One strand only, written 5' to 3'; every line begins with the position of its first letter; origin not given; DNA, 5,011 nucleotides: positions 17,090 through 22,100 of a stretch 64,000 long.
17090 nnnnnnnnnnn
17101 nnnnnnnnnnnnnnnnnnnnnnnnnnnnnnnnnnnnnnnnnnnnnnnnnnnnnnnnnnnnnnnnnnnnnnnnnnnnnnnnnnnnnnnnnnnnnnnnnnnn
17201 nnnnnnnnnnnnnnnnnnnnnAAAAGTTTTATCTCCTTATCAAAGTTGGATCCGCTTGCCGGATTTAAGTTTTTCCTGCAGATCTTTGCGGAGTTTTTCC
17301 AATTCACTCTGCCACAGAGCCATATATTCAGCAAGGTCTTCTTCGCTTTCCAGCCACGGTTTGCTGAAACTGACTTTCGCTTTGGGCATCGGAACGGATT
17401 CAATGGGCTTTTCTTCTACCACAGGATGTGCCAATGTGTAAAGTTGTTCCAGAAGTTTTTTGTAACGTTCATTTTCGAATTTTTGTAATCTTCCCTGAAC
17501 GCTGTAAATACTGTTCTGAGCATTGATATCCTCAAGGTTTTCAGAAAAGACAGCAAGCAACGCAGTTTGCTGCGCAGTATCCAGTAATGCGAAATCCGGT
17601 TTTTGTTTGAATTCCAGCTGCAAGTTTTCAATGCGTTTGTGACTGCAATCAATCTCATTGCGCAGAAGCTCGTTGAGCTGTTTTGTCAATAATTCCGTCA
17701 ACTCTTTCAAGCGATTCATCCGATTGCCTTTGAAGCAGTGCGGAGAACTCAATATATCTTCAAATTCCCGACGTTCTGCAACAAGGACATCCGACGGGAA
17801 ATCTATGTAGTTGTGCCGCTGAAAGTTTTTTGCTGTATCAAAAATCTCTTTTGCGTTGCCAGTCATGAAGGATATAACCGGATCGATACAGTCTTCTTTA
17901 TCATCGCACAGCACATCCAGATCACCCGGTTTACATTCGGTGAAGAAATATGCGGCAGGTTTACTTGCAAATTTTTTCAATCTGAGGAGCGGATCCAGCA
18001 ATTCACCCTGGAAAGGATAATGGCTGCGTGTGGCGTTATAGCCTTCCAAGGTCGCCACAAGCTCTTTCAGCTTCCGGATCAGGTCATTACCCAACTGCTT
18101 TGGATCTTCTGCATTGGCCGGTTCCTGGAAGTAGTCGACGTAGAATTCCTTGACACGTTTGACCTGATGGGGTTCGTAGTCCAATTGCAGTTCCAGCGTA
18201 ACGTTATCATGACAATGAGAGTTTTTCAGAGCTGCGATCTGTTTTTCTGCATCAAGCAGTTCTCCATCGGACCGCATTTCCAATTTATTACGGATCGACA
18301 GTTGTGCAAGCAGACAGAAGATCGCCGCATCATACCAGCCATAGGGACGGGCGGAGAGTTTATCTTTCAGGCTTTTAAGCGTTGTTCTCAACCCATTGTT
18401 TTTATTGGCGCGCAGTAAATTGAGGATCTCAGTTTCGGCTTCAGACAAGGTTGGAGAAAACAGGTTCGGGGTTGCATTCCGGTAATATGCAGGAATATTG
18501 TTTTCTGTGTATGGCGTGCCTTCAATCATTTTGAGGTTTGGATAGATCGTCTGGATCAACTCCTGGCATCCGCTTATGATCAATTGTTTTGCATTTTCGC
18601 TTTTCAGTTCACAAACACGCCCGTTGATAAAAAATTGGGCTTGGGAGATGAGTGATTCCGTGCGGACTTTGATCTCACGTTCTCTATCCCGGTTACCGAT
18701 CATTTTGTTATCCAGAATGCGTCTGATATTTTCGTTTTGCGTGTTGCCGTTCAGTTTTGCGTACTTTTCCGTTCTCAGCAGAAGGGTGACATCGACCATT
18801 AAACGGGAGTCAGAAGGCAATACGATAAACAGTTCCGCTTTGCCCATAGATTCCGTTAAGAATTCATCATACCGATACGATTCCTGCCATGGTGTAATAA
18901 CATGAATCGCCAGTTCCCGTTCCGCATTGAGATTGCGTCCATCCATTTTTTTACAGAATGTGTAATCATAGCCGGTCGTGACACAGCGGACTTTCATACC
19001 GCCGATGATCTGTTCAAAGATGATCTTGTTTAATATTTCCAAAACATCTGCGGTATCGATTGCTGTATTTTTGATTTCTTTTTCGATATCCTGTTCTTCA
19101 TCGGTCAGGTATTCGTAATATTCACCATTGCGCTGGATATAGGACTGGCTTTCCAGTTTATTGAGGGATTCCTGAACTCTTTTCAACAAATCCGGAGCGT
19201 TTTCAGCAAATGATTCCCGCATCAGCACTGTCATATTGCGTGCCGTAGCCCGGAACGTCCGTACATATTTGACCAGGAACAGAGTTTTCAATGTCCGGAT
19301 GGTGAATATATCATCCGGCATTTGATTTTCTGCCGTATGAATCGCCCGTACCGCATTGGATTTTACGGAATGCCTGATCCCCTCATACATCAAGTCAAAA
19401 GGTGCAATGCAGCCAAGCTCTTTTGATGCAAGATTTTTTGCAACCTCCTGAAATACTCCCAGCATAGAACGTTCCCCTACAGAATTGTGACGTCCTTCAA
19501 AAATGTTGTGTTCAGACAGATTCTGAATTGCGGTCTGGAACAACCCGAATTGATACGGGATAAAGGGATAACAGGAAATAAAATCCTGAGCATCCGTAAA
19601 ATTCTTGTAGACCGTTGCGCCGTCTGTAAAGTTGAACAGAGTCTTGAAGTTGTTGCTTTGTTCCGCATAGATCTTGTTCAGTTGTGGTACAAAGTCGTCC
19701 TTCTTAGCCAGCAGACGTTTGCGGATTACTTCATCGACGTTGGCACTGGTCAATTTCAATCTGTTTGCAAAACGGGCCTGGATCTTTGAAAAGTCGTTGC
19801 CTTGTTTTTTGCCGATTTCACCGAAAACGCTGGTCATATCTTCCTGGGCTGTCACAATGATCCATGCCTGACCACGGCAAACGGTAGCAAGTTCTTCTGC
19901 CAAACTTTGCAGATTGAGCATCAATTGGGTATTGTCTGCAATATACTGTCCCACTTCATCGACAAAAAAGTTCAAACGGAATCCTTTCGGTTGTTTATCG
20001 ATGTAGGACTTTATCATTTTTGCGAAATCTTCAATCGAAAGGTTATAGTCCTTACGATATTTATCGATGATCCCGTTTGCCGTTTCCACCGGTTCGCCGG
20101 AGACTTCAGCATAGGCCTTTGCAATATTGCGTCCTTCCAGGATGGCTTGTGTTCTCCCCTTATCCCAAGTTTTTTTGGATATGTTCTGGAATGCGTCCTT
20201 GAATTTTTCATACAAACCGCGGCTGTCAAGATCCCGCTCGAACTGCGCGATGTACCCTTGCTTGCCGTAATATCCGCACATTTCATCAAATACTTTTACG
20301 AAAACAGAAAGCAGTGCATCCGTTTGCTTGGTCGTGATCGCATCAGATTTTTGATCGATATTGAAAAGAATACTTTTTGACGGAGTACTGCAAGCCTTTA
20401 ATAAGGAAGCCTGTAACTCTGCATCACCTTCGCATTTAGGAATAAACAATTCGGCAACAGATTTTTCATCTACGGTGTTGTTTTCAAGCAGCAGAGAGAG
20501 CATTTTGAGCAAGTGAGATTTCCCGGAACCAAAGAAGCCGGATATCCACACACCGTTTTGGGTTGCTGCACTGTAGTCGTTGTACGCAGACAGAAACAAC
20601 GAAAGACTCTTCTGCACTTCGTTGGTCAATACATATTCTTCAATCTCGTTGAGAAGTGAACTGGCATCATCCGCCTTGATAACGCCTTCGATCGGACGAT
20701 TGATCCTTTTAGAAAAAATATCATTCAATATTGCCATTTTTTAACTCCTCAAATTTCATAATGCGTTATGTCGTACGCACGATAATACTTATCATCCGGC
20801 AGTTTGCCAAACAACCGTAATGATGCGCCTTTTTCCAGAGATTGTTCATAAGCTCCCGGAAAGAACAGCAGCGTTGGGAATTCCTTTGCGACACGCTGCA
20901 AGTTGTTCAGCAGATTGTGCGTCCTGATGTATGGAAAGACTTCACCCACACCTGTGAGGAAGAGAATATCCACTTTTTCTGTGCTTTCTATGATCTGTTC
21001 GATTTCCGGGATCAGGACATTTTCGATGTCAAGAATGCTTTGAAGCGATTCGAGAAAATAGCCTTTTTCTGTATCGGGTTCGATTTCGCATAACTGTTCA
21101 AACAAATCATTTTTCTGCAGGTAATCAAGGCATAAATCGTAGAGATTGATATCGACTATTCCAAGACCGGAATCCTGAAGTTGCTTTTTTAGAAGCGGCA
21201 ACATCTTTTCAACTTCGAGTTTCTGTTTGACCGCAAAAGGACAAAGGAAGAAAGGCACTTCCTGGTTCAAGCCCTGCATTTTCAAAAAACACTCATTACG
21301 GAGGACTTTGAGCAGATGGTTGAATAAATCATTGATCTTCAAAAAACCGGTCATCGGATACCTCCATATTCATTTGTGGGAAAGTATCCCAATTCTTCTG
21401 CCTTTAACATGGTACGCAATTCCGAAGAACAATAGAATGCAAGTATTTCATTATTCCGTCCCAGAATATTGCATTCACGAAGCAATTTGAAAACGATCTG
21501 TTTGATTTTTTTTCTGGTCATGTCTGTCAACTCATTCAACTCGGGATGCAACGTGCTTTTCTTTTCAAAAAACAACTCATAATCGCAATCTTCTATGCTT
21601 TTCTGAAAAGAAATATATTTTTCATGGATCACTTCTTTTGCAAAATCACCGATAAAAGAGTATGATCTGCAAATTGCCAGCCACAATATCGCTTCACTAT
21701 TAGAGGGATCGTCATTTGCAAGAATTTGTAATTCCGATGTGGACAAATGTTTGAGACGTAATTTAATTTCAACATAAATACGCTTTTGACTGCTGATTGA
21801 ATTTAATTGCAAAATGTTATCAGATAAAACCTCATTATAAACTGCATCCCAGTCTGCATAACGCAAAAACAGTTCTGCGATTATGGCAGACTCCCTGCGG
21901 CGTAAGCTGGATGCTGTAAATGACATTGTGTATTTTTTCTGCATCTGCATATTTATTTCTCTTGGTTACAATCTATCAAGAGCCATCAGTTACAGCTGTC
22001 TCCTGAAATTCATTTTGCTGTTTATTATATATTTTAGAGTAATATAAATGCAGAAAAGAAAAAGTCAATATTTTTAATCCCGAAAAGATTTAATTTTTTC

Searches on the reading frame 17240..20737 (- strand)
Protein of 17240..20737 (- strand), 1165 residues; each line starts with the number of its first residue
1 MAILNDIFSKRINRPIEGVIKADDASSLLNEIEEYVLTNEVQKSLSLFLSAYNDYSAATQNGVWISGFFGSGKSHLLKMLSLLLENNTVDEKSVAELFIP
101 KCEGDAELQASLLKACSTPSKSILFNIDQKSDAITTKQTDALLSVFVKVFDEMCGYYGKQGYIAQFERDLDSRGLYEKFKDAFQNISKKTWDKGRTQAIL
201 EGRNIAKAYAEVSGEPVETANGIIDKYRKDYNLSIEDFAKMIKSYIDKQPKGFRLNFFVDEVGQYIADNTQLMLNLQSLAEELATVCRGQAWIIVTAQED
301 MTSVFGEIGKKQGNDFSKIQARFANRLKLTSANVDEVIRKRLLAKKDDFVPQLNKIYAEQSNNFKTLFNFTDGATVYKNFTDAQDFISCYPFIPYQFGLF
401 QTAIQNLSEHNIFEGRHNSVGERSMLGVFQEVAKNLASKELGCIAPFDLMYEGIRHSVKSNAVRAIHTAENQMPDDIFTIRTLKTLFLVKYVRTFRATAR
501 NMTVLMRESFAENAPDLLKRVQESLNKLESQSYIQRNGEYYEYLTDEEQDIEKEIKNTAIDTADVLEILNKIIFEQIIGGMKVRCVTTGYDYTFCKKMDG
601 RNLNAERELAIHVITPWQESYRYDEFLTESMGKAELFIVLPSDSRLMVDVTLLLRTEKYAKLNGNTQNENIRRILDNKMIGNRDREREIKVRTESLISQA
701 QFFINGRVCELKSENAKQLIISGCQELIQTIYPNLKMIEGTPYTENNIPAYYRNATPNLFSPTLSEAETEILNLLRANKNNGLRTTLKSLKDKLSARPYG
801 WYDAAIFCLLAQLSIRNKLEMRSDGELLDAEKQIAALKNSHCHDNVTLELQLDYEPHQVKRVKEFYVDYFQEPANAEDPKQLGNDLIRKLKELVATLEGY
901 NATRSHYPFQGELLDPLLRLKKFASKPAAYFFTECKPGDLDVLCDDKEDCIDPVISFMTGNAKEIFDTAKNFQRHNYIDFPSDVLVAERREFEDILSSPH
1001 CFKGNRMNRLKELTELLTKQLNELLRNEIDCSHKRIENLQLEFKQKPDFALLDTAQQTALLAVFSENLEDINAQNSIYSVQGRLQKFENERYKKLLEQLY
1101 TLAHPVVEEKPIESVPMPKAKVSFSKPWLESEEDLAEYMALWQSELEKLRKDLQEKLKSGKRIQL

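Call 40: search_protein_families(library=pfam, max_evalue=0.001, proteins=[window:17240-20737:-])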
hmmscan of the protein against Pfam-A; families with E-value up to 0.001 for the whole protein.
window:17240-20737:- (1165 aa): 3 families
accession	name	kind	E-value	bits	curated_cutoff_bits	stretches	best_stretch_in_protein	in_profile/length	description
PF25796.1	BREX_BrxC_4th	-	1.8e-43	148.5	27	1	558-727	1-173/173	BREX ATP-binding protein BrxC 4th domain with six-stranded beta sheet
PF25792.1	BREX_BrxC_helical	-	2.1e-17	64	27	1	858-974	1-117/123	BREX ATP-binding protein BrxC alpha helical domain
PF25791.1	BREX_BrxC_wHTH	-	1.9e-09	37.9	27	1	766-834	38-108/126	BREX ATP-binding protein BrxC winged helix-turn-helix domain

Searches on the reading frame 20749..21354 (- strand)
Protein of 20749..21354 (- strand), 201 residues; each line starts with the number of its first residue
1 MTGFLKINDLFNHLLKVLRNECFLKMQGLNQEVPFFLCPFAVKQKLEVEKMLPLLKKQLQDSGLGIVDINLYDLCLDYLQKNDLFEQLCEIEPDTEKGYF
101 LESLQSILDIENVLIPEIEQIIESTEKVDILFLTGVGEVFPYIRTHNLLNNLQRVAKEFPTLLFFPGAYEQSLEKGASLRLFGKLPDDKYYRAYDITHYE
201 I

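Call 93: search_protein_families(library=padloc, max_evalue=0.00001, proteins=[window:20749-21354:-])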
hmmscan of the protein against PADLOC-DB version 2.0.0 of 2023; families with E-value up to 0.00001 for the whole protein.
window:20749-21354:- (201 aa): 8 families
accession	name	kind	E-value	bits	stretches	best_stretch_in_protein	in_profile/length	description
PDLC02463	BrxB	-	6.7e-59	197.2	1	7-198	5-191/193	BrxB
PDLC02468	BrxB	-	1.2e-46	156.5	1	67-201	2-135/135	BrxB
PDLC02461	BrxB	-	2.6e-23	80.7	1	64-183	66-182/200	BrxB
PDLC02466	BrxB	-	1.6e-20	71.8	1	6-196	3-184/185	BrxB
PDLC02459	BrxB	-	2.2e-12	45.2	1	31-192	27-199/203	BrxB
PDLC02462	BrxB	-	1.3e-08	33.1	1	20-196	14-198/202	BrxB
PDLC02464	BrxB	-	1.2e-07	29.7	1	128-192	16-75/79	BrxB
PDLC02465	BrxB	-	2.2e-06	25.9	1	33-195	27-187/190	BrxB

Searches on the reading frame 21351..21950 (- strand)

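Call 93: search_protein_families(library=padloc, max_evalue=0.00001, proteins=[window:21351-21950:-])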
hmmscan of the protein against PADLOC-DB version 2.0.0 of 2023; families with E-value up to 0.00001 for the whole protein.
window:21351-21950:- (199 aa): 10 families
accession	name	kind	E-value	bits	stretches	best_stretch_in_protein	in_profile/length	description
PDLC02443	BrxA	-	4.6e-63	210.6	1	2-194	3-198/203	BrxA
PDLC02452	BrxA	-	3.7e-39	132.5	1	5-163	1-159/204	BrxA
PDLC02441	BrxA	-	1.6e-26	91.5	1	4-187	13-198/209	BrxA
PDLC02451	BrxA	-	2.4e-25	87.9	1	1-186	1-189/201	BrxA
PDLC02457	BrxA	-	5.6e-20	69.9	1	4-164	5-165/201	BrxA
PDLC02447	BrxA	-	6.3e-20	69.8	1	3-168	1-166/199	BrxA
PDLC02440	BrxA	-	6.7e-20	69.8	1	3-181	1-182/199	BrxA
PDLC02439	BrxA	-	1e-18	65.6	1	2-182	2-184/200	BrxA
PDLC02446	BrxA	-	6.2e-17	60.3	1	6-167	7-169/211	BrxA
PDLC02438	BrxA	-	2.3e-09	35.4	1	19-163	17-161/200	BrxA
